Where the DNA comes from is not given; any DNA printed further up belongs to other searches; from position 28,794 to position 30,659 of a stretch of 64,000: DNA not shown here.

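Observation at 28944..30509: CPBP (CAAX-protease/Abi) intramembrane metalloprotease fused to a NUDIX hydrolase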

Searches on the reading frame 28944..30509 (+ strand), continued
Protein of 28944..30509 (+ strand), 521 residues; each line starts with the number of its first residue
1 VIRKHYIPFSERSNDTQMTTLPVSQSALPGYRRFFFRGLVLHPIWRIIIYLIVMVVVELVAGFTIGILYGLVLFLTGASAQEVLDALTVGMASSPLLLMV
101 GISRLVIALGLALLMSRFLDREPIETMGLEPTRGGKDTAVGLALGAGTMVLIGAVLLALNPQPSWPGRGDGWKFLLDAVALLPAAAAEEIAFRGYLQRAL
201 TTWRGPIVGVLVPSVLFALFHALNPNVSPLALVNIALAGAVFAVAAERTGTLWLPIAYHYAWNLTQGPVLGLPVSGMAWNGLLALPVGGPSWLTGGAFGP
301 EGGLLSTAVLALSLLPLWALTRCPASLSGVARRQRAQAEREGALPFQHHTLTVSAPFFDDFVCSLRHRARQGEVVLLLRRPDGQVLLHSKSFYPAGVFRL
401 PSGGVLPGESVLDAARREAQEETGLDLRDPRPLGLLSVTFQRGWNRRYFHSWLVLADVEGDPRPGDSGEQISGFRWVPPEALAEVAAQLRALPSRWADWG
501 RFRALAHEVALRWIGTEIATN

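Call 42: find_homologous_proteins(query=P0055)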
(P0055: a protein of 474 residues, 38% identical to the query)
Query P0055 (474 aa): 123 proteins with E <= 0.001 among 8000 candidates; the best 120 are listed.
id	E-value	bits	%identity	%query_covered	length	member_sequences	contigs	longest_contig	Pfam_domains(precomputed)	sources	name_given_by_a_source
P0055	0.0e+0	1038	100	100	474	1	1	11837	PF02517.22,PF00293.35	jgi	-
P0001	9.3e-69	251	38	98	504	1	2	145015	PF02517.22,PF00293.35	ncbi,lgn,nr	ncbi:MAG: NUDIX domain-containing protein [Anaerolineae bacterium]|nr:NUDIX domain-containing protei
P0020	5.5e-68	248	37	98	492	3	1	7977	PF02517.22,PF00293.35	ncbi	-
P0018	1.2e-67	247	40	97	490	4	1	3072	PF02517.22,PF00293.35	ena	-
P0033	4.7e-66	242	38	99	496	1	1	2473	PF02517.22,PF00293.35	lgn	-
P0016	3.7e-65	239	38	97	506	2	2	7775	PF02517.22,PF00293.35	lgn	-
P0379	1.1e-54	204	45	60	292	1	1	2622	PF02517.22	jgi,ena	-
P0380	2.8e-54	203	41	55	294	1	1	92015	PF02517.22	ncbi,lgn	-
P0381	3.7e-54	203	43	57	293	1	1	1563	PF02517.22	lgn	-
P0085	2.3e-51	193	41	55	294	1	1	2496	PF02517.22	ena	-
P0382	1.2e-50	191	39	62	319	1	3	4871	PF02517.22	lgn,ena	-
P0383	3.2e-50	190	40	61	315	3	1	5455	PF02517.22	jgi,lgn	jgi:membrane protease YdiL (CAAX protease family)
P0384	3.7e-49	186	41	62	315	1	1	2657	PF02517.22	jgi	jgi:membrane protease YdiL (CAAX protease family)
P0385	8.8e-49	185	41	56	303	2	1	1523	PF02517.22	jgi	-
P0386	1.0e-46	178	41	59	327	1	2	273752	PF02517.22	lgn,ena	-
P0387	9.1e-46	175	40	59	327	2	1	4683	PF02517.22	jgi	-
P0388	3.9e-44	170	40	60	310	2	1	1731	PF02517.22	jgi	jgi:membrane protease YdiL (CAAX protease family)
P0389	1.9e-41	161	40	60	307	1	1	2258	PF02517.22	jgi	jgi:membrane protease YdiL (CAAX protease family)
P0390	1.0e-36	145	41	55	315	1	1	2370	PF02517.22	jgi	jgi:membrane protease YdiL (CAAX protease family)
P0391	2.8e-35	140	38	60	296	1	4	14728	PF02517.22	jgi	jgi:membrane protease YdiL (CAAX protease family)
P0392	8.3e-35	139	40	55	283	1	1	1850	PF02517.22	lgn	-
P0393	3.1e-33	134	39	50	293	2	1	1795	PF02517.22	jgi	jgi:membrane protease YdiL (CAAX protease family)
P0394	3.5e-32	130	35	58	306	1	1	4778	PF02517.22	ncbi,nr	ncbi:MAG TPA: type II CAAX endopeptidase family protein [Anaerolineales bacterium]|nr:type II CAAX e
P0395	3.5e-32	130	35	60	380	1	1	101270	PF02517.22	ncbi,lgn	-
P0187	6.6e-32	129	42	42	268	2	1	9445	PF02517.22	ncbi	-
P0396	8.0e-30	122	39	61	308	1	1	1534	PF02517.22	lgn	-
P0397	1.3e-29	122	34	54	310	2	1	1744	PF02517.22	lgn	-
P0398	1.9e-29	121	36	60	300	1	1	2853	PF02517.22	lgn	-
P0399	2.0e-29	121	42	42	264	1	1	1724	PF02517.22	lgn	-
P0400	4.5e-29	120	38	47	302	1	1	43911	PF02517.22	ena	-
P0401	6.9e-29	119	36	61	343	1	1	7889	PF02517.22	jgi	jgi:membrane protease YdiL (CAAX protease family)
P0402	2.2e-28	118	37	59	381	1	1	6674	PF02517.22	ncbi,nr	ncbi:MAG: CPBP family intramembrane metalloprotease [Candidatus Eisenbacteria bacterium]|nr:CPBP fam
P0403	2.4e-28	118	37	47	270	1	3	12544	PF02517.22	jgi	jgi:hypothetical protein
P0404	3.5e-28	117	42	45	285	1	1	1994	PF02517.22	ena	-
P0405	4.5e-28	117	38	47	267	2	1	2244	PF02517.22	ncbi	-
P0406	8.4e-28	116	35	60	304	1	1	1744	PF02517.22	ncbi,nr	ncbi:MAG: CPBP family intramembrane metalloprotease [Anaerolineales bacterium]|nr:CPBP family intram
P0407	9.8e-28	116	33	62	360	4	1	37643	PF02517.22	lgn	-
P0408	1.4e-27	115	34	60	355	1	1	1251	PF02517.22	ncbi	-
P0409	4.4e-27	113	35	59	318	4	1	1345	PF02517.22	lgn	-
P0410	1.7e-25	108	35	60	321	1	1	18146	PF02517.22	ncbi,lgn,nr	ncbi:MAG TPA: CPBP family intramembrane glutamic endopeptidase [Vicinamibacteria bacterium]|nr:CPBP 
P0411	5.7e-25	106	36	61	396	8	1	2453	PF02517.22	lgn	-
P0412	9.2e-25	106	37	47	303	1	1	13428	PF02517.22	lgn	-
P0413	1.8e-24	105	38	49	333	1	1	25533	PF02517.22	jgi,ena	-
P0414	3.0e-24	104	35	62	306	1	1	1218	PF02517.22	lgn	-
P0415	3.4e-24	104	35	64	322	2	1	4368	PF02517.22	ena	-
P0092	3.5e-24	104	40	48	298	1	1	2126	PF02517.22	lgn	-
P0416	8.8e-24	102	49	27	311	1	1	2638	PF02517.22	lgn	-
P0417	1.2e-23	102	32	59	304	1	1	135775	PF02517.22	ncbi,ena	-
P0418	2.2e-23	101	32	62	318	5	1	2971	PF02517.22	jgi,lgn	-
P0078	4.5e-23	100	37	56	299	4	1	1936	PF02517.22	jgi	jgi:hypothetical protein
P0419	7.7e-23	99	33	58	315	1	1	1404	PF02517.22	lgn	-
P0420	2.5e-22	98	45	28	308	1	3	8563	PF02517.22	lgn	-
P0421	2.5e-22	98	45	27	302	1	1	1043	PF02517.22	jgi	jgi:membrane protease YdiL (CAAX protease family)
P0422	3.8e-22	97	38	42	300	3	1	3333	PF02517.22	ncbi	-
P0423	4.2e-22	97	46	24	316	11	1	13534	PF02517.22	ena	-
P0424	7.6e-22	96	45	29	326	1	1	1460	PF02517.22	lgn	-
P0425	8.3e-22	96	33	58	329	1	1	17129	PF02517.22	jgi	jgi:uncharacterized protein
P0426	2.0e-21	95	33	62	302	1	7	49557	PF02517.22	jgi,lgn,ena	-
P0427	3.0e-21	94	38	56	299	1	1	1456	PF02517.22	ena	-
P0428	3.2e-21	94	40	45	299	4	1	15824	PF02517.22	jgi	-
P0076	3.6e-21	94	39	49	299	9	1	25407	PF02517.22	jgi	-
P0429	3.6e-21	94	34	58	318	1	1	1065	PF02517.22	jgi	jgi:uncharacterized protein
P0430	7.4e-21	93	42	37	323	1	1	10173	PF02517.22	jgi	jgi:membrane protease YdiL (CAAX protease family)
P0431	7.5e-21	93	41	31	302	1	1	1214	PF02517.22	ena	-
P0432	8.0e-21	93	35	59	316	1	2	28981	PF02517.22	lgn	-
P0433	1.4e-20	92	36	58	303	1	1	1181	PF02517.22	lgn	-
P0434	7.3e-20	90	40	35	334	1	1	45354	PF02517.22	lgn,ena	-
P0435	8.9e-20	89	32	58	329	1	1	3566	PF02517.22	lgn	-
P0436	1.0e-19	89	34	59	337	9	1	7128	PF02517.22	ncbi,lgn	-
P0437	1.1e-19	89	42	28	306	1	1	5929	PF02517.22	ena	-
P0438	1.2e-19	89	34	54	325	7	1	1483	PF02517.22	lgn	-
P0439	1.2e-19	89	43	39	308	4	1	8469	PF02517.22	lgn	-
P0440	1.2e-19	89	35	45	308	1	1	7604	PF02517.22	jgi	jgi:membrane protease YdiL (CAAX protease family)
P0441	1.5e-19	89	38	42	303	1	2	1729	PF02517.22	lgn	-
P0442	2.1e-19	88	33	58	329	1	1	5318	PF02517.22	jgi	jgi:uncharacterized protein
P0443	6.2e-19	86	37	41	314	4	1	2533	PF02517.22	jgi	jgi:CAAX protease family protein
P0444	6.4e-19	86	39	33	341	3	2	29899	PF02517.22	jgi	jgi:membrane protease YdiL (CAAX protease family)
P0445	7.9e-19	86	41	31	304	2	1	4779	PF02517.22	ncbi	-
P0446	1.2e-18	86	34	41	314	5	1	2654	PF02517.22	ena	-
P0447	1.3e-18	85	35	43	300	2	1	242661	PF02517.22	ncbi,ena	-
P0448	2.8e-18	84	44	30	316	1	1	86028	PF02517.22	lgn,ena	-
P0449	3.0e-18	84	30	62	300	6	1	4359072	PF02517.22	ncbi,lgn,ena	-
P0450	3.0e-18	84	31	51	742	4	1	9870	PF12679.14,PF02517.22,PF12698.14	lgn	-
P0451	3.6e-18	84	38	39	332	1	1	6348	PF02517.22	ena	-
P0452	4.2e-18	84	33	50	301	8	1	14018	PF02517.22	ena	-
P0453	4.6e-18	84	39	32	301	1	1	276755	PF02517.22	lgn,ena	-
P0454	5.1e-18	83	39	39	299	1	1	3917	PF02517.22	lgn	-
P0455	6.1e-18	83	39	36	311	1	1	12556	PF02517.22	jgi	jgi:membrane protease YdiL (CAAX protease family)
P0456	8.0e-18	83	36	48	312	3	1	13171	PF02517.22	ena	-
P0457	1.3e-17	82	33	50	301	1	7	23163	PF02517.22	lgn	-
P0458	1.4e-17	82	36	43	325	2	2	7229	PF02517.22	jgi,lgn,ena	jgi:membrane protease YdiL (CAAX protease family)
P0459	2.6e-17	81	32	43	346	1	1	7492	PF02517.22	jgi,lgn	jgi:hypothetical protein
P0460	2.9e-17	81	34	47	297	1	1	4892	PF02517.22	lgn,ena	-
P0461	3.0e-17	81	40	31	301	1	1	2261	PF02517.22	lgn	-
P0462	3.0e-17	81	37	38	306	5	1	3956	PF02517.22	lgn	-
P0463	3.4e-17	81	43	32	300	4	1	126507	PF02517.22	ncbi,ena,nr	ncbi:MAG: CPBP family intramembrane metalloprotease [Gemmatimonadetes bacterium]|nr:CPBP family intr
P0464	4.1e-17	80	42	26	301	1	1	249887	PF02517.22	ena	-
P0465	4.8e-17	80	42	32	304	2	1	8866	PF02517.22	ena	-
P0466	5.6e-17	80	33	59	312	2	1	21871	PF02517.22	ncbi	-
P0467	6.5e-17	80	46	23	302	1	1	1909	PF02517.22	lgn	-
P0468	7.4e-17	80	38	31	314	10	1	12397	PF02517.22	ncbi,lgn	ncbi:MAG TPA: type II CAAX endopeptidase family protein [Terriglobales bacterium]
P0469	7.5e-17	80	35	43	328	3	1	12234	PF02517.22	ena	-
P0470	7.8e-17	80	36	42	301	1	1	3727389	PF02517.22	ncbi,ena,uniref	ncbi:CPBP family intramembrane glutamic endopeptidase [Candidatus Palauibacter sp.]|uniref:CPBP fami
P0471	1.0e-16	79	42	31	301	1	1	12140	PF02517.22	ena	-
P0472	1.3e-16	79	35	44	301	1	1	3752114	PF02517.22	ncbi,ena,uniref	ncbi:CPBP family intramembrane glutamic endopeptidase [Candidatus Palauibacter sp.]|uniref:CPBP fami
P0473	2.0e-16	78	41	32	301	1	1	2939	PF02517.22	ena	-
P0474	2.4e-16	78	37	39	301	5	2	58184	PF02517.22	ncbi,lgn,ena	-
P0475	3.2e-16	78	39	31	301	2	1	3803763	PF02517.22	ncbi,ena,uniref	ncbi:lysostaphin resistance A-like protein [Candidatus Palauibacter sp.]|uniref:CPBP family intramem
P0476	4.7e-16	77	35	47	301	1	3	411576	PF02517.22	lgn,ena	-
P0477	4.9e-16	77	42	26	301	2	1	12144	PF02517.22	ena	-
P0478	6.1e-16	77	39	38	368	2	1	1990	PF02517.22,PF02518.32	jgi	-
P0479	9.2e-16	76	42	26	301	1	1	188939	PF02517.22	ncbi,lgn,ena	-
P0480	2.0e-15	75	40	29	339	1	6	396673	PF02517.22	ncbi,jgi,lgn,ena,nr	ncbi:MAG TPA: type II CAAX endopeptidase family protein [Chloroflexota bacterium]|nr:type II CAAX en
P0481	2.0e-14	72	43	28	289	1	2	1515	PF02517.22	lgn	-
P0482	2.0e-14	72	33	51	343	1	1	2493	PF02517.22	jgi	jgi:membrane protease YdiL (CAAX protease family)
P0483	1.2e-13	69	32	56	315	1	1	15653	PF02517.22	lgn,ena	-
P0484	1.9e-13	68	38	30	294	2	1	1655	PF02517.22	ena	-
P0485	3.2e-13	68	39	28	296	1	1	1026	PF02517.22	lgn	-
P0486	6.6e-13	67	33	54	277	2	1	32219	PF02517.22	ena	-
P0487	1.2e-11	62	43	26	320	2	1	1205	PF02517.22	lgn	-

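Call 54: search_protein_families(library=pfam, proteins=[L019:42-3821:+, L019:4131-5888:+, L019:5925-7880:+, L019:9926-10936:-, L019:11002-11994:-, L020:9411-11180:+, L020:6597-7847:+], max_evalue=0.0001)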
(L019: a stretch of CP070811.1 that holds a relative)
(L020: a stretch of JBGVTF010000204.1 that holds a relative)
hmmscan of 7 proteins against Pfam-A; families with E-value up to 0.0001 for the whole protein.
L019:42-3821:+ (1259 aa): 2 families
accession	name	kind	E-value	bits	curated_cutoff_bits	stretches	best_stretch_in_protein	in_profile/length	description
PF00528.27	BPD_transp_1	-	1.7e-43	149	26.4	2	180-376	1-183/184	Binding-protein-dependent transport system inner membrane component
PF04389.22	Peptidase_M28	-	1.7e-20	74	21.3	1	1063-1247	12-190/193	Peptidase family M28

L019:4131-5888:+ (585 aa): 0 families

L019:5925-7880:+ (651 aa): 1 family
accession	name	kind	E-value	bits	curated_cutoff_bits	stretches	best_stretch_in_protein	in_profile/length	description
PF00496.27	SBP_bac_5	-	8e-76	256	32.4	1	202-560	2-362/368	Bacterial extracellular solute-binding proteins, family 5 Middle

L019:9926-10936:- (336 aa): 1 family
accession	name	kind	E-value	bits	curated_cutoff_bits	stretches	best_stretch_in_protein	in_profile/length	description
PF04203.18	Sortase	-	4.9e-32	110.7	26.6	1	214-334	1-124/125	Sortase domain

L019:11002-11994:- (330 aa): 1 family
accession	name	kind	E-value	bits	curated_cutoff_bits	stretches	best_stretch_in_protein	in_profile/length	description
PF01734.28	Patatin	-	1.4e-30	107.4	27.7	1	7-217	2-190/191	Patatin-like phospholipase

L020:9411-11180:+ (589 aa): 6 families
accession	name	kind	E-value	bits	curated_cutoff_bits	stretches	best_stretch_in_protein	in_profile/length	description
PF00072.30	Response_reg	-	7e-26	91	30.2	1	47-168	1-111/111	Response regulator receiver domain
PF02518.31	HATPase_c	-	9.4e-26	90.9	26.4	1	481-586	3-110/111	Histidine kinase-, DNA gyrase B-, and HSP90-like ATPase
PF01590.32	GAF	-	4.5e-19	69.7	22.4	1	202-340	1-133/133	GAF domain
PF13185.12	GAF_2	-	2.4e-17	63.9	28.6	1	201-341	2-136/136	GAF domain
PF00512.31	HisKA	-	9.1e-12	45.3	26.9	1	372-434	2-63/66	His Kinase A (phospho-acceptor) domain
PF13492.12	GAF_3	-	1.7e-09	38.6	27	1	202-342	1-129/129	GAF domain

L020:6597-7847:+ (416 aa): 2 families
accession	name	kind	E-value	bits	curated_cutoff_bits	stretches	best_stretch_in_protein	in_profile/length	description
PF00208.27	ELFV_dehydrog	-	1.7e-75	254.2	23.4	1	181-414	1-241/241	Glutamate/Leucine/Phenylalanine/Valine dehydrogenase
PF02812.23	ELFV_dehydrog_N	-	2.8e-57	192.5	25.3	1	36-162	2-128/129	Glu/Leu/Phe/Val dehydrogenase, dimerisation domain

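Call 59: find_encoding_contigs(protein=P0024, flank=5000, max_places=1)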
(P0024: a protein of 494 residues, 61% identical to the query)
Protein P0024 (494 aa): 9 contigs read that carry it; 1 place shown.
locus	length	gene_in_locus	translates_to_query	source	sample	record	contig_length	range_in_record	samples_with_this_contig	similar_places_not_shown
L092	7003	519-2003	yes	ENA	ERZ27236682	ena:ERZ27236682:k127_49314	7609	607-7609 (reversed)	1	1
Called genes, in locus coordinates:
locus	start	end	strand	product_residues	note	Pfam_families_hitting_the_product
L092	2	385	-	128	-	?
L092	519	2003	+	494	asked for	PF02517:Rce1-like, PF00293:NUDIX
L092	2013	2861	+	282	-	PF13302:Acetyltransf_3, PF00583:Acetyltransf_1, PF13673:Acetyltransf_10, PF13508:Acetyltransf_7, PF08445:FR47 (weak)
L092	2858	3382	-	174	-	PF12705:PDDEXK_1, PF01930:Cas_Cas4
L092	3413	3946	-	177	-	PF03358:FMN_red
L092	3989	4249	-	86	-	-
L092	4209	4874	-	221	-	-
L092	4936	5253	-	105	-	PF11950:DUF3467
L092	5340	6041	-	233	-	PF00085:Thioredoxin, PF07449:HyaE (faint), PF00085:Thioredoxin, PF13098:Thioredoxin_2 (weak)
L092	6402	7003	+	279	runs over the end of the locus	PF00005:ABC_tran, PF13555:AAA_29 (weak), PF13304:AAA_21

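Call 60: find_encoding_contigs(protein=P0042, flank=5000, max_places=1)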
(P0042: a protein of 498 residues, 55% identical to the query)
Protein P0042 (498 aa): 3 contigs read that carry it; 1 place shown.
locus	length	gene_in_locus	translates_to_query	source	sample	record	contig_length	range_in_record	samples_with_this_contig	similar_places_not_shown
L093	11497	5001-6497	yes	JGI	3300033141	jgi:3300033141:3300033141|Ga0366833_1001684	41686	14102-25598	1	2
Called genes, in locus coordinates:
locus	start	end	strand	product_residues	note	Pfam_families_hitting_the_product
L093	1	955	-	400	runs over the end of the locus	PF00202:Aminotran_3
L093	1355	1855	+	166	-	PF01047:MarR (faint), PF12802:MarR_2 (weak), PF12840:HTH_20, PF13404:HTH_AsnC-type, PF13412:HTH_24, PF09339:HTH_IclR (weak), PF01037:AsnC_trans_reg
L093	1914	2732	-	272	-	PF01555:N6_N4_Mtase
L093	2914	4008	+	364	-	PF08331:QueG_DUF1730, PF12838:Fer4_7 (faint), PF13484:Fer4_16, PF13646:HEAT_2 (weak)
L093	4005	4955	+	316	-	PF09297:Zn_ribbon_NUD (weak), PF14803:Zn_ribbon_Nudix, PF00293:NUDIX, PF00583:Acetyltransf_1, PF13673:Acetyltransf_10, PF13508:Acetyltransf_7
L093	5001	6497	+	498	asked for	PF02517:Rce1-like, PF00293:NUDIX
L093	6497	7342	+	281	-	PF13302:Acetyltransf_3 (weak), PF00583:Acetyltransf_1, PF13673:Acetyltransf_10, PF13508:Acetyltransf_7, PF08445:FR47 (weak)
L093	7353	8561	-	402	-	PF06925:MGDG_synth, PF00534:Glycos_transf_1 (weak), PF04101:Glyco_tran_28_C (weak)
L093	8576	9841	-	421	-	PF02308:MgtC, PF13194:DUF4010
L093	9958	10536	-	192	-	PF13207:AAA_17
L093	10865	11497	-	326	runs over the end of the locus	PF14870:PSII_BNR (faint), PF15902:Sortilin-Vps10 (weak), PF02012:BNR (faint), PF25852:DUF6242_C (faint)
